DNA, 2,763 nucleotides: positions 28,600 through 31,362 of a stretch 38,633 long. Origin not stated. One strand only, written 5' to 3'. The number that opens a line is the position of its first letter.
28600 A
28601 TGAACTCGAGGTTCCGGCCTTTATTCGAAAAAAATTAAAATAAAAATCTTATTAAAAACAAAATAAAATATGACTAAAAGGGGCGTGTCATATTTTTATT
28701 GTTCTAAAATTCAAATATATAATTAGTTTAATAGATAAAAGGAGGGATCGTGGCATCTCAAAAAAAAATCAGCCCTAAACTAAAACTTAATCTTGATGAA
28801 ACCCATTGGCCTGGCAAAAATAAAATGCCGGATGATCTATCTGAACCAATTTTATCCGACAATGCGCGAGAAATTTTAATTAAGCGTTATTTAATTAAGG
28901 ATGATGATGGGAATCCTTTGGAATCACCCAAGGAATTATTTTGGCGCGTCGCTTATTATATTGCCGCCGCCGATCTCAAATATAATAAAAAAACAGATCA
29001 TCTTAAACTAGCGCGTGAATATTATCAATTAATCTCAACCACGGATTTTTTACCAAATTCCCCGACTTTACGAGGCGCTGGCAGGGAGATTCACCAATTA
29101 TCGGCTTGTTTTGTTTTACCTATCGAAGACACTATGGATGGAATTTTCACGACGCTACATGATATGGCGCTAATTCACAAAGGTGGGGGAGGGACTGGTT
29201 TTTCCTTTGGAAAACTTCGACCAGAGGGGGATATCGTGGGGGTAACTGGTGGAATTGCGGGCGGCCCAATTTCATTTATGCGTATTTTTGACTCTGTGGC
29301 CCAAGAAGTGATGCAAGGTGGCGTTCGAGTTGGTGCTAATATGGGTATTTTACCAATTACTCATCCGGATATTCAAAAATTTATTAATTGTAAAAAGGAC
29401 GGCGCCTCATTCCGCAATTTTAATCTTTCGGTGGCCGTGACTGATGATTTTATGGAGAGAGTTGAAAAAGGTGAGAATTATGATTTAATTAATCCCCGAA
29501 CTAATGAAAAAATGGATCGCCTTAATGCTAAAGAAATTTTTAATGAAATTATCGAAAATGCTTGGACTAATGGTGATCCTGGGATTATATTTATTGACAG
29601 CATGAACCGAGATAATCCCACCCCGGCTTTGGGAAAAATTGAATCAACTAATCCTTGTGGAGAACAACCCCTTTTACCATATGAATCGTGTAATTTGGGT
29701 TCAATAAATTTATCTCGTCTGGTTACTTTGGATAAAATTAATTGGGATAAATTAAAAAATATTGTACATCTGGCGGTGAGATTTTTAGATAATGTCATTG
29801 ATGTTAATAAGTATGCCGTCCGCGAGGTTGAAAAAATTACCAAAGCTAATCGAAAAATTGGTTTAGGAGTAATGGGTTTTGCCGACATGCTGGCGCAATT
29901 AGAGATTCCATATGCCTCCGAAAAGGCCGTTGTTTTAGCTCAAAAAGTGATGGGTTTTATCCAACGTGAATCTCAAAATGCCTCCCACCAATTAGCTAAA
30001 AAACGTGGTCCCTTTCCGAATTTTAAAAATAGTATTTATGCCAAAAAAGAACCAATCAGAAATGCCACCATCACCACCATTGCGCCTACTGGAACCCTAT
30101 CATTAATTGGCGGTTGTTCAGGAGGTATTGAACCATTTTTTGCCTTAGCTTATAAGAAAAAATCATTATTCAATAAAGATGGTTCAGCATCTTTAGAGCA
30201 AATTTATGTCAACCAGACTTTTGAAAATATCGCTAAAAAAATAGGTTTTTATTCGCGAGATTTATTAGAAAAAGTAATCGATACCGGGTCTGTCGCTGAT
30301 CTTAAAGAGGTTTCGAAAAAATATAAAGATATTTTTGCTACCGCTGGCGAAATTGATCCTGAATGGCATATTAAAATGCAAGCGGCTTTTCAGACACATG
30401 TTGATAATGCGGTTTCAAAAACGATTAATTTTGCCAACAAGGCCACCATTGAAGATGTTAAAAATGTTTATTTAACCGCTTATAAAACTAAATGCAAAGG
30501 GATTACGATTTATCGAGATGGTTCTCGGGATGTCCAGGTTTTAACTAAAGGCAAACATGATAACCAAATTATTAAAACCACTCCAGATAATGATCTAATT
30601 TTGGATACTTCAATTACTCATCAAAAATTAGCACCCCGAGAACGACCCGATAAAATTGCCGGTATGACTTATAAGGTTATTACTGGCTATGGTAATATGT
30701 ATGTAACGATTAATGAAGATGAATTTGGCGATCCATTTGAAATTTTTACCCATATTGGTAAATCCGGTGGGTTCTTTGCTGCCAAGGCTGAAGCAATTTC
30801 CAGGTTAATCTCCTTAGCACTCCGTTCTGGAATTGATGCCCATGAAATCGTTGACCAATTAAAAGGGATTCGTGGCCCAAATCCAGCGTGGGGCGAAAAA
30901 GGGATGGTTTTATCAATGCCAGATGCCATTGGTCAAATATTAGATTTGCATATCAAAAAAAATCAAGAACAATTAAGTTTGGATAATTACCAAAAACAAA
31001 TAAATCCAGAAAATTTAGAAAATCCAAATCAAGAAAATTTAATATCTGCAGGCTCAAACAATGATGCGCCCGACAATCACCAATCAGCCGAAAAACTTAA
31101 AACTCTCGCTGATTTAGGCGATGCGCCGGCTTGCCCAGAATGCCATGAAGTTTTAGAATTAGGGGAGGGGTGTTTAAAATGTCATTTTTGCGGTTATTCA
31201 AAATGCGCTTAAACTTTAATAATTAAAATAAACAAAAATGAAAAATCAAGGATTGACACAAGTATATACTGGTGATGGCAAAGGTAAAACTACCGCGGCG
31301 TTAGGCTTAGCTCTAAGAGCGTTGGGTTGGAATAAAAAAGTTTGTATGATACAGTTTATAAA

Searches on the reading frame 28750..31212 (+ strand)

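Call 9: search_protein_families(library=pfam, proteins=[window:28750-31212:+], max_evalue=0.01)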
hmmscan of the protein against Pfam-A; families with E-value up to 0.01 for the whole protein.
window:28750-31212:+ (820 aa): 3 families
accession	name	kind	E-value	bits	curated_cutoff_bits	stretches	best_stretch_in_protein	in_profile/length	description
PF02867.20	Ribonuc_red_lgC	-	3.4e-140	468.6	23.9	2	118-433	1-347/523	Ribonucleotide reductase, barrel domain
PF12637.14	TSCPD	-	3e-21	76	22.8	1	640-734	2-87/88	TSCPD domain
PF00317.26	Ribonuc_red_lgN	-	6.3e-20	71.5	28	1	35-113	3-75/77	Ribonucleotide reductase, all-alpha domain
